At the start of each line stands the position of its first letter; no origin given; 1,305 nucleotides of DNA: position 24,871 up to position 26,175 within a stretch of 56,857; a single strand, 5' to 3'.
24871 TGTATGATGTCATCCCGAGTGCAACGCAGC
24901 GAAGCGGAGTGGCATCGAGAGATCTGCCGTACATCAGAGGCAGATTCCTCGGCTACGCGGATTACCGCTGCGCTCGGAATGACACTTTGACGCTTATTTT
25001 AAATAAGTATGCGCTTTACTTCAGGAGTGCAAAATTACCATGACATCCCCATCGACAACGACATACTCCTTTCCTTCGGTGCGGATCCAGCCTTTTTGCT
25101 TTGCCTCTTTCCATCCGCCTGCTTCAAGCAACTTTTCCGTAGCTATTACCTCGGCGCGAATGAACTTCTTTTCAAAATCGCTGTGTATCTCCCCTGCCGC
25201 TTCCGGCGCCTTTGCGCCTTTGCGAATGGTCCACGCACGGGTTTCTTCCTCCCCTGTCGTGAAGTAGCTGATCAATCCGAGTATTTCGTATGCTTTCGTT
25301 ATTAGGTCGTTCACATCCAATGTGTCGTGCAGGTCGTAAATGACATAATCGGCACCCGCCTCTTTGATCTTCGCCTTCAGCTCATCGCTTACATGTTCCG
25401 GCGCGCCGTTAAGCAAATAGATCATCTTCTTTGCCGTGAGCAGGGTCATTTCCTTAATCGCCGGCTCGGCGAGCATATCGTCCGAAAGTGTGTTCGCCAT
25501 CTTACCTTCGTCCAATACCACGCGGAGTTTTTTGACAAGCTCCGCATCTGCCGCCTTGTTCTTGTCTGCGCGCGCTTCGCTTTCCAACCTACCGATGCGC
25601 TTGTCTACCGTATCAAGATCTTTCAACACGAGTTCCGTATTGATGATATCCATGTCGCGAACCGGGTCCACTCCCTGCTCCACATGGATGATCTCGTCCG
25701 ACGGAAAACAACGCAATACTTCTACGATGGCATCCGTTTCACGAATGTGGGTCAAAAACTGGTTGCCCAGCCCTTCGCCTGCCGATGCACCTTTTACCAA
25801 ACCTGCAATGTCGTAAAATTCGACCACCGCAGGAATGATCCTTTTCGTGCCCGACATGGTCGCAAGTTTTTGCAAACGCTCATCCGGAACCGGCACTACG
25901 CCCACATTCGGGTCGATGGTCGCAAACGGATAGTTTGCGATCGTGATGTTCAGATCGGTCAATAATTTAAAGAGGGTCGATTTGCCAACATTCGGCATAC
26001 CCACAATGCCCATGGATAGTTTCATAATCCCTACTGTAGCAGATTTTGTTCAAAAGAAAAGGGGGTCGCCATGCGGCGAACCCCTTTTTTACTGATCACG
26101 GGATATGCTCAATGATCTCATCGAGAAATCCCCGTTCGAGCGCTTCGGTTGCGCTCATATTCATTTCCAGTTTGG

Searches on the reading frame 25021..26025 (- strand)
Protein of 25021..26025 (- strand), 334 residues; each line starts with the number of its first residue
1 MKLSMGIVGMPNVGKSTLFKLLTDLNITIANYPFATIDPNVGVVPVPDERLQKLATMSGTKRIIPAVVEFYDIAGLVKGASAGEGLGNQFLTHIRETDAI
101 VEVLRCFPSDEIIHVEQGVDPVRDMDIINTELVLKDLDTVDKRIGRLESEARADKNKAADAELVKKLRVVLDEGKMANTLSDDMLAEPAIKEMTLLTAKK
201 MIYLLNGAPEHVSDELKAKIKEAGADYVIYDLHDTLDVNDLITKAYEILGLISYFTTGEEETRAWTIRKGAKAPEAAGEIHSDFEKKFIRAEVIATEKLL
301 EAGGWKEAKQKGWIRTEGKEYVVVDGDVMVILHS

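Call 28: search_protein_families(library=ncbifam, proteins=[window:25021-26025:-], max_evalue=0.001)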
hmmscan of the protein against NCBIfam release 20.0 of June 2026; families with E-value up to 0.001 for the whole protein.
window:25021-26025:- (334 aa): 11 families
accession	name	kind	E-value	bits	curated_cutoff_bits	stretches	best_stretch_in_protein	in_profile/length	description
TIGR00092.1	TIGR00092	equivalog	1.5e-118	396.2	279.2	2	1-214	1-215/368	redox-regulated ATPase YchF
NF007171.0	PRK09602.1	subfamily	1.2e-35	123.1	387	1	2-170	2-179/397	YchF-related putative GTPase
NF008955.0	PRK12297.1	equivalog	1.8e-24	86.5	406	1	5-142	162-276/429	GTPase ObgE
TIGR02729.1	Obg_CgtA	equivalog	1.5e-23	83.4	280.25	1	5-134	160-266/329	Obg family GTPase CgtA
NF008956.1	PRK12299.1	equivalog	4.4e-23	81.8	300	1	5-145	161-280/327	GTPase ObgE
NF008954.1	PRK12296.1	equivalog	1.2e-20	73.4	377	1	5-147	162-282/470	GTPase ObgE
TIGR00437.1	feoB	equivalog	2.2e-07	30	315.65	1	9-51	1-43/594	ferrous iron transport protein B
TIGR03156.1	GTP_HflX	equivalog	6.6e-07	28.6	216.75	1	4-50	191-237/351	GTPase HflX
NF008280.0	PRK11058.1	equivalog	4.2e-06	25.8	441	1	5-150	200-332/426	ribosome rescue GTPase HflX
TIGR00231.1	small_GTP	domain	5.9e-06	26.1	42.5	1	5-105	6-92/164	GTP-binding protein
TIGR03594.1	GTPase_EngA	equivalog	0.00028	20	306.7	1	6-44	4-43/432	ribosome biogenesis GTPase Der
